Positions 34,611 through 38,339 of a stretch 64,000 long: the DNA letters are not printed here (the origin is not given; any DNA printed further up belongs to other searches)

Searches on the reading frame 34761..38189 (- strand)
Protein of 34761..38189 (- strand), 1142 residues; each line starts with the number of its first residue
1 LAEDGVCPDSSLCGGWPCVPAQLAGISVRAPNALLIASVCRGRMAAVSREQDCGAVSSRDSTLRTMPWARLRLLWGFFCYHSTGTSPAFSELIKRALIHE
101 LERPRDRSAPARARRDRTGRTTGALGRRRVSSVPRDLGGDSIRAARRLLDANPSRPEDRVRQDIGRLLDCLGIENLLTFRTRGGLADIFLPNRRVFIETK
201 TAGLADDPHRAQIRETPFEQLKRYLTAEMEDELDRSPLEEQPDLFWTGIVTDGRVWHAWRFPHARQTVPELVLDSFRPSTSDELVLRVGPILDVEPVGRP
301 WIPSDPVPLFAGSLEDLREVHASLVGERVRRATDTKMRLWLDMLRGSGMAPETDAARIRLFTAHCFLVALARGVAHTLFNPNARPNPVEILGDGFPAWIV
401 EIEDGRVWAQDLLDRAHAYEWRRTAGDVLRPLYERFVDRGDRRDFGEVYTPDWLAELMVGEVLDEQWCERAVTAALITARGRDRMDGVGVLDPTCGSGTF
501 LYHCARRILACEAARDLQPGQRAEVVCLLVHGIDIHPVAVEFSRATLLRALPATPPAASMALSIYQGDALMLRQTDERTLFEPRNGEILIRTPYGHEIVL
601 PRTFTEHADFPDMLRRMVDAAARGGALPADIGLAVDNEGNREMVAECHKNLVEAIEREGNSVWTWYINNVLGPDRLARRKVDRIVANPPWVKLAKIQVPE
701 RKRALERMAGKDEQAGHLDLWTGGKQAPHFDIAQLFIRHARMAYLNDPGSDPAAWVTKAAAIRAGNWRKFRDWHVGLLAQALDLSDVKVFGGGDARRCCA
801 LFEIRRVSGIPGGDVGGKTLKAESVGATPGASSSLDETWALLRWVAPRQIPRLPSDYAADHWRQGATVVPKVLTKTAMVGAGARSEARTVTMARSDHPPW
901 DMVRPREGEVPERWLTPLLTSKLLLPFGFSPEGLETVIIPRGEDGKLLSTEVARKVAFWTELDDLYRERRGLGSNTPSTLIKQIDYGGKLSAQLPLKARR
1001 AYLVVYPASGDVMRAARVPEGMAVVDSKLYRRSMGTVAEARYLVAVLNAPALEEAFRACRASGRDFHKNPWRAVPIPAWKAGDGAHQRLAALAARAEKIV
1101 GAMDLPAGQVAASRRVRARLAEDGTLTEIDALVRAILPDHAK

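Call 65: search_protein_families(library=pfam, proteins=[window:34761-38189:-], max_evalue=0.001)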
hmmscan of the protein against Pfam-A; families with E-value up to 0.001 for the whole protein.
window:34761-38189:- (1142 aa): 3 families
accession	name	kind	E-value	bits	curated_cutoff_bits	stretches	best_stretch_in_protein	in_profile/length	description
PF01170.24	UPF0020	-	7.1e-05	23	22.3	0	638-692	83-133/197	RMKL-like, methyltransferase domain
PF20473.4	MmeI_Mtase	-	0.00019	21.2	27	0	482-547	15-82/259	MmeI, DNA-methyltransferase domain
PF02384.22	N6_Mtase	-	0.0002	21.2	20.4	0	427-509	4-69/311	N-6 DNA Methylase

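Call 66: search_protein_families(library=padloc, proteins=[window:34761-38189:-], max_evalue=0.001)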
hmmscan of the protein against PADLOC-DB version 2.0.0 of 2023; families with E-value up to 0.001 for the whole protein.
window:34761-38189:- (1142 aa): 14 families
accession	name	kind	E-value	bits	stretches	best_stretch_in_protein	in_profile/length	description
PDLC03630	REase_MTase_IIG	-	3.2e-30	102.7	1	423-800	348-724/1100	Type IIG restriction enzyme-methyltransferase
PDLC04134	mad2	-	1.9e-20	71.2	1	400-625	225-390/492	mads_2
PDLC03580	REase_II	-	1.1e-13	48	1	424-696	357-632/1112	Type II restriction enzyme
PDLC03625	REase_MTase_IIG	-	2.2e-09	33.6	1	423-706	383-649/1109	Type IIG restriction enzyme-methyltransferase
PDLC02529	PglX|PglXI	-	8.4e-09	31.7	1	451-550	205-293/1189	PglX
PDLC03599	REase_MTase_IIG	-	3.7e-07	26.4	1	411-549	270-424/959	Type IIG restriction enzyme-methyltransferase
PDLC03627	REase_MTase_IIG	-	1.2e-06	24.6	1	412-544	316-475/1136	Type IIG restriction enzyme-methyltransferase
PDLC03338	MTase_II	-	7.1e-06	23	1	488-552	156-218/604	Type II methyltransferase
PDLC03617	REase_MTase_IIG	-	7.8e-06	21.8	1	481-550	220-291/1183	Type IIG restriction enzyme-methyltransferase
PDLC03335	MTase_II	-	4e-05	20.5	0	431-547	65-158/607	Type II methyltransferase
PDLC03313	MTase_II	-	0.00012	18.8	0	488-551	50-113/563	Type II methyltransferase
PDLC03348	MTase_II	-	0.00017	18.2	1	427-573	202-335/727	Type II methyltransferase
PDLC03598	REase_MTase_IIG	-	0.0002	17.4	0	412-508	280-382/912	Type IIG restriction enzyme-methyltransferase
PDLC03631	REase_MTase_IIG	-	0.00021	17.3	1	432-534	293-393/1086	Type IIG restriction enzyme-methyltransferase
